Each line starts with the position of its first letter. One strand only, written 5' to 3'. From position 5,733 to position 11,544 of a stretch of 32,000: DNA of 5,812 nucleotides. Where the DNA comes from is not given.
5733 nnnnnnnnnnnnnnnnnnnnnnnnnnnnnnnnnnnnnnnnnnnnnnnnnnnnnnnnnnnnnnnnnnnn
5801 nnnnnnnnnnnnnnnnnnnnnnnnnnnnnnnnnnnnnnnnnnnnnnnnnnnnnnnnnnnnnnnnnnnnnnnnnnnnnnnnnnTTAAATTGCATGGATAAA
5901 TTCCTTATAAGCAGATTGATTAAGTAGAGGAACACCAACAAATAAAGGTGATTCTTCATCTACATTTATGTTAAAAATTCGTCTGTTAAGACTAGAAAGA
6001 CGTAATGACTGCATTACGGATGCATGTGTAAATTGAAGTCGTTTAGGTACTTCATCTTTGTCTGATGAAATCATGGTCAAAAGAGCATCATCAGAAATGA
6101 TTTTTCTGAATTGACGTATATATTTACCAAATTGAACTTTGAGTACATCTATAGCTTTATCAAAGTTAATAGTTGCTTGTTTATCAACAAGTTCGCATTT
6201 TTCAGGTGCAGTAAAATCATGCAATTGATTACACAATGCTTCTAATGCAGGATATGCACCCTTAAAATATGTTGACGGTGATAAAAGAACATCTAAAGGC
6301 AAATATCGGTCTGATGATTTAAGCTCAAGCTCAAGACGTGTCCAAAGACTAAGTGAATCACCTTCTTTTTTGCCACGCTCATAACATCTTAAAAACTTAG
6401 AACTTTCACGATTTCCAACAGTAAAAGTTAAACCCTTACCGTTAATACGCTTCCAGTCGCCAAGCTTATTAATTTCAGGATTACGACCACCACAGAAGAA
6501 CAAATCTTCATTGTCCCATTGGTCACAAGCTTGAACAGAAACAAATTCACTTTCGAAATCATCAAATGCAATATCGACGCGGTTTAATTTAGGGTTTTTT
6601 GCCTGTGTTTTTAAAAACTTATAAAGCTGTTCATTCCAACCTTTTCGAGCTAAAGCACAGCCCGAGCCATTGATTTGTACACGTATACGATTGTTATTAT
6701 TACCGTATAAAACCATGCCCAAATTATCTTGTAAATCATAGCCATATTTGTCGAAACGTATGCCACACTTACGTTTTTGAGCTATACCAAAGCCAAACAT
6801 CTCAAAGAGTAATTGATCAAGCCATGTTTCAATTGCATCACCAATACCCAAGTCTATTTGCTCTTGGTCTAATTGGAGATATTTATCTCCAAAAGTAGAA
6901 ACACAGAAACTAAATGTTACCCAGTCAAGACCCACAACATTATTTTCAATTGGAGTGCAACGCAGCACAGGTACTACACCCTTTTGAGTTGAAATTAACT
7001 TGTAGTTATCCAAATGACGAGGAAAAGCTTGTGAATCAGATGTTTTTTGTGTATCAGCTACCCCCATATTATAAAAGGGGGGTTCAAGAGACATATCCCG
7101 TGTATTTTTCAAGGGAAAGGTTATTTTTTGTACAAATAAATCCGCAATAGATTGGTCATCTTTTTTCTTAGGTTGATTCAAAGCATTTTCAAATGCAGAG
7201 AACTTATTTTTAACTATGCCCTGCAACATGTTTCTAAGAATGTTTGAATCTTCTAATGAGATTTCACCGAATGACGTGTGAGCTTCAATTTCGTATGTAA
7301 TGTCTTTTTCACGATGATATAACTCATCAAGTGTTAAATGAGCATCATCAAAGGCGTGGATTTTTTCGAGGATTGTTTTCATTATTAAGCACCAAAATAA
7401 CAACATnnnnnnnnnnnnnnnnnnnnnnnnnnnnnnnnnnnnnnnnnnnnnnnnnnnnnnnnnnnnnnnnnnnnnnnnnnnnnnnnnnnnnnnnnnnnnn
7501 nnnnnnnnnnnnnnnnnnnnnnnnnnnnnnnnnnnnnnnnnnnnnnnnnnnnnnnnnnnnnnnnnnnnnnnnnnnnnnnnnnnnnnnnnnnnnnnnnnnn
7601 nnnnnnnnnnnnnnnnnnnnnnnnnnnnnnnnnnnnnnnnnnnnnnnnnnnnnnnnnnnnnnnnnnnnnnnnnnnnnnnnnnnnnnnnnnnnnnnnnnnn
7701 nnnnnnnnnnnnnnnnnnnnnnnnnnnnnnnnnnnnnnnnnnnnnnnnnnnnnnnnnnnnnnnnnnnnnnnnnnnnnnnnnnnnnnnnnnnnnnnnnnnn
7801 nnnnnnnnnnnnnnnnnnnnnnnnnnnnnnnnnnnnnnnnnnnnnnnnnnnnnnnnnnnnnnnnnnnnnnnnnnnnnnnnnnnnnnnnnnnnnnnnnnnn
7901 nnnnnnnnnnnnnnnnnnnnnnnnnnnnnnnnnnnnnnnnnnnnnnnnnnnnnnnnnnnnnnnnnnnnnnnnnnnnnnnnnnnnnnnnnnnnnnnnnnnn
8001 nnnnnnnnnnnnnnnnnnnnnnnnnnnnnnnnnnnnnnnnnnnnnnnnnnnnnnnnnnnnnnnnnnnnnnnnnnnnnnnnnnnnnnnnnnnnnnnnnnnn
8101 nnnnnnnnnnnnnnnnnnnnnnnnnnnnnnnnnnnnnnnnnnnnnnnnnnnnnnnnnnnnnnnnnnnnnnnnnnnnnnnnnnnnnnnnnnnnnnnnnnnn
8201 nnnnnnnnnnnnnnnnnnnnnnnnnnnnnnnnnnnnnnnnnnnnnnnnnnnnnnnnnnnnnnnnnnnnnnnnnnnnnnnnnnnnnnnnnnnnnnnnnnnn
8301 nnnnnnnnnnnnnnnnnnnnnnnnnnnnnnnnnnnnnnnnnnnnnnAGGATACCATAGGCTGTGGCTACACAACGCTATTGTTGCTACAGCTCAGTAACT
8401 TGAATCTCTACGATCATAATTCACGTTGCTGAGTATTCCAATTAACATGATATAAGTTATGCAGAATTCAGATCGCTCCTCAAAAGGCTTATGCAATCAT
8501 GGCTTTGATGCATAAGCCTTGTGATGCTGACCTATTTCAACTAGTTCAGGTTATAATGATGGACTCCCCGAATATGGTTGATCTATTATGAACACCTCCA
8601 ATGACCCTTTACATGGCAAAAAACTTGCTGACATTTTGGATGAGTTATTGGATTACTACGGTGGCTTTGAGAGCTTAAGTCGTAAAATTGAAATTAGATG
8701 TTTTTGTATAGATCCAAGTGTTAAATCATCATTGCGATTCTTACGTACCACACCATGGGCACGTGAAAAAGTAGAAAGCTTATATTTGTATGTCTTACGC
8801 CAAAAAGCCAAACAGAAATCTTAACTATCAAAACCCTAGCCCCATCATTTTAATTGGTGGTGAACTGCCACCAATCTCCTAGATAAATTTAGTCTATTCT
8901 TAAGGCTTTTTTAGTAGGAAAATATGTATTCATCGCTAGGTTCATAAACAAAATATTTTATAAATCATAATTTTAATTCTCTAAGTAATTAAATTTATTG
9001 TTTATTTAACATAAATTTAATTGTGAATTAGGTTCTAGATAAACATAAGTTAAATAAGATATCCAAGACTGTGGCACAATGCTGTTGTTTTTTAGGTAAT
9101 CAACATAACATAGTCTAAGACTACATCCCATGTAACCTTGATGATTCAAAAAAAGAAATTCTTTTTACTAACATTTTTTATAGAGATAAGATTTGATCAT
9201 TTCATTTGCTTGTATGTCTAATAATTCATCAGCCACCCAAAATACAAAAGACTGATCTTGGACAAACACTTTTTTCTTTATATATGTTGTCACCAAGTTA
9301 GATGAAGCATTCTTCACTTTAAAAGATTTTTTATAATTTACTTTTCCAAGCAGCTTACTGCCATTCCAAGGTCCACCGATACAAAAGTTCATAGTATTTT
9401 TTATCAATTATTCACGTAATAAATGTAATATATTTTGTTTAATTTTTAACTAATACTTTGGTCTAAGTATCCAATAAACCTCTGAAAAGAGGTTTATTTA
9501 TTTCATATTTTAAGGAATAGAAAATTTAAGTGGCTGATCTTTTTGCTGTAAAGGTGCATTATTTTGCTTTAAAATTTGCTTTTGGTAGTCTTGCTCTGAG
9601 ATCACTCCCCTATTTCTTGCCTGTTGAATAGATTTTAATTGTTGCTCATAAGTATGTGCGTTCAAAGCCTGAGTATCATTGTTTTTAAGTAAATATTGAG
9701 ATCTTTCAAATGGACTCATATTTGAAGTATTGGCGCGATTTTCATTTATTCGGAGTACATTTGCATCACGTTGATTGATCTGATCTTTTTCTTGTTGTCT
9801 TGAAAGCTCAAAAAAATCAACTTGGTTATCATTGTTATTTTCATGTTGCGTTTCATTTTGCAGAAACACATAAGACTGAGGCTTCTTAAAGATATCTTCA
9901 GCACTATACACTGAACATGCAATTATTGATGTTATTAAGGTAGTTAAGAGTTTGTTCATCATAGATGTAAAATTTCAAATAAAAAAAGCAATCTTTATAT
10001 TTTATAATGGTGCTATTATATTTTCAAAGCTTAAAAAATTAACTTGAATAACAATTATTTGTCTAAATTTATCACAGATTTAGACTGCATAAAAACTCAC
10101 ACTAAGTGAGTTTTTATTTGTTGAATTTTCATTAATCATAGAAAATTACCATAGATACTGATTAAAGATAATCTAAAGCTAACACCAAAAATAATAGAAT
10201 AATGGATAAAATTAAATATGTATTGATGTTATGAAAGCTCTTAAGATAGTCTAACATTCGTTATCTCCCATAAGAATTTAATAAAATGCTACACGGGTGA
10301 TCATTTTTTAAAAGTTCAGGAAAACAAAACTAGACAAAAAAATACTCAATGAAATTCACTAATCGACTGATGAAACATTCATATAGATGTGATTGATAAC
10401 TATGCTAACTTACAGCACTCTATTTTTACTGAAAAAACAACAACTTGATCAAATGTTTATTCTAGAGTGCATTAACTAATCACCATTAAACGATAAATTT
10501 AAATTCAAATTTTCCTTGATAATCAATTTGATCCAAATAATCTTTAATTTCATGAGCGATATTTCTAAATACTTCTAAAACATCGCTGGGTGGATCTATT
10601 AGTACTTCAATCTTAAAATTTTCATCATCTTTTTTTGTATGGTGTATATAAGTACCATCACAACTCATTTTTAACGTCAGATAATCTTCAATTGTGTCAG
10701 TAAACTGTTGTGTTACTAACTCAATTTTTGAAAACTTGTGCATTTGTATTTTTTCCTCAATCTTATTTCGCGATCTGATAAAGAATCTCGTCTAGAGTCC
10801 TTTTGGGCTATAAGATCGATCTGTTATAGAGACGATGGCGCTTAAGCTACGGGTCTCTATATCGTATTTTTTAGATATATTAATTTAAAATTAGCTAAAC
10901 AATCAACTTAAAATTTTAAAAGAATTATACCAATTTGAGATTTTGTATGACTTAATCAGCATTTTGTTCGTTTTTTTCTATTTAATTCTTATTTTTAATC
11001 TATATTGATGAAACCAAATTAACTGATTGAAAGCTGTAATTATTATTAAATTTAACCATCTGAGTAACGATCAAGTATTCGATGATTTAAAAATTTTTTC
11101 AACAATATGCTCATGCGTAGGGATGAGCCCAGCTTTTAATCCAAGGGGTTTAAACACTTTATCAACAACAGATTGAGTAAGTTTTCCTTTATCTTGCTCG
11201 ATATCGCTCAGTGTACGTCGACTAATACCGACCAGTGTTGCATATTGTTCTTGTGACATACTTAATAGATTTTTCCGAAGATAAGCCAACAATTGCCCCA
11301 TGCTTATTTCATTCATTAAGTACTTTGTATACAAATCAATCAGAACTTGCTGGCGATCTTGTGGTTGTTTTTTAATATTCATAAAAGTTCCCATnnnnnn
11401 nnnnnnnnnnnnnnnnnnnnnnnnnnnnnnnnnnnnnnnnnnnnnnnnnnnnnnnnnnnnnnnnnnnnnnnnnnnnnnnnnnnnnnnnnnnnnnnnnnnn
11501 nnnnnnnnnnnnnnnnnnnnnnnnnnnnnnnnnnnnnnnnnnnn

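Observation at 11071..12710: Reverse-order HipA-like kinase / XRE-HTH pair with ATGA coupling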

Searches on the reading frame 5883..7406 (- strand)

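Call 47: search_protein_families(library=pfam, proteins=[window:5883-7406:-], max_evalue=0.001)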
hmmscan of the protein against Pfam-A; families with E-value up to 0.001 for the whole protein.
window:5883-7406:- (507 aa): 1 family
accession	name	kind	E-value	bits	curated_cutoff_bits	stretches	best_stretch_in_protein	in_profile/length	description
PF02486.25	Rep_trans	-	2e-20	73.7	29.6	1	273-414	2-166/201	Replication initiation factor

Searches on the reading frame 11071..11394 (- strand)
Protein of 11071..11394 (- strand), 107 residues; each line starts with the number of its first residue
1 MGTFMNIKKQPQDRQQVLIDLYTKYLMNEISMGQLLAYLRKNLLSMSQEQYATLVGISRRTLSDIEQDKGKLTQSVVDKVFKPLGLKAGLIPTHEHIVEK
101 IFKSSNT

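Call 3: search_protein_families(library=pfam, proteins=[window:11071-11394:-], max_evalue=0.01)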
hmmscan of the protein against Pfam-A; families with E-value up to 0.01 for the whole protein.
window:11071-11394:- (107 aa): 4 families
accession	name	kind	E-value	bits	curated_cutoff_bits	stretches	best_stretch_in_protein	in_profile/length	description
PF01381.28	HTH_3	-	7.3e-10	39.2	23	1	36-87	1-51/55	Helix-turn-helix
PF13560.12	HTH_31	-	2.4e-05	25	27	1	32-86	2-56/64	Helix-turn-helix domain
PF20432.4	Xre-like-HTH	-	0.00012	22.8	25.8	1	43-80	21-58/63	Antitoxin Xre-like helix-turn-helix domain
PF12844.13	HTH_19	-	0.00071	19.9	30.2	1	33-87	1-54/64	Helix-turn-helix domain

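Call 4: search_protein_families(library=ncbifam, proteins=[window:11071-11394:-], max_evalue=0.01)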
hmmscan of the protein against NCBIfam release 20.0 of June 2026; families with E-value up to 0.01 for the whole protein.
window:11071-11394:- (107 aa): 6 families
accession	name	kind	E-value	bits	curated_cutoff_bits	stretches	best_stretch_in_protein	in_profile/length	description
TIGR03070.1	couple_hipB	subfamily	1.2e-08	34.8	71.65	1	32-87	3-57/58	type II toxin-antitoxin system Y4mF family antitoxin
NF007408.0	PRK09943.1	equivalog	7.7e-05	22.3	211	1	28-86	4-61/185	HTH-type transcriptional regulator PuuR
NF041493.1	MobT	equivalog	0.00046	19.1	600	1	42-83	6-47/383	MobT family relaxase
NF041575.1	antitoxPezA_Strep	equivalog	0.0011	19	290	1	34-83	4-52/158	type II toxin-antitoxin system antitoxin PezA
NF049845.1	Xre_ParS_antitoxin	subfamily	0.005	16.9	90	1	42-82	12-52/112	type II RES/Xre toxin-antitoxin system antitoxin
NF007257.0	PRK09706.1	subfamily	0.0056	16.5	101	1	27-70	1-43/135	transcriptional repressor DicA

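Call 5: search_protein_families(library=padloc, proteins=[window:11071-11394:-], max_evalue=0.01)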
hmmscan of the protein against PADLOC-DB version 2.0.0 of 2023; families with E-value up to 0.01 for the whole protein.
window:11071-11394:- (107 aa): 2 families
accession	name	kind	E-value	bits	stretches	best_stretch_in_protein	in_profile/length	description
PDLC03665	Control_protein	-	9.8e-07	27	1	30-87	7-64/77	control protein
PDLC02926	HTH_VI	-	1.4e-05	23.3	1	33-87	3-56/92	-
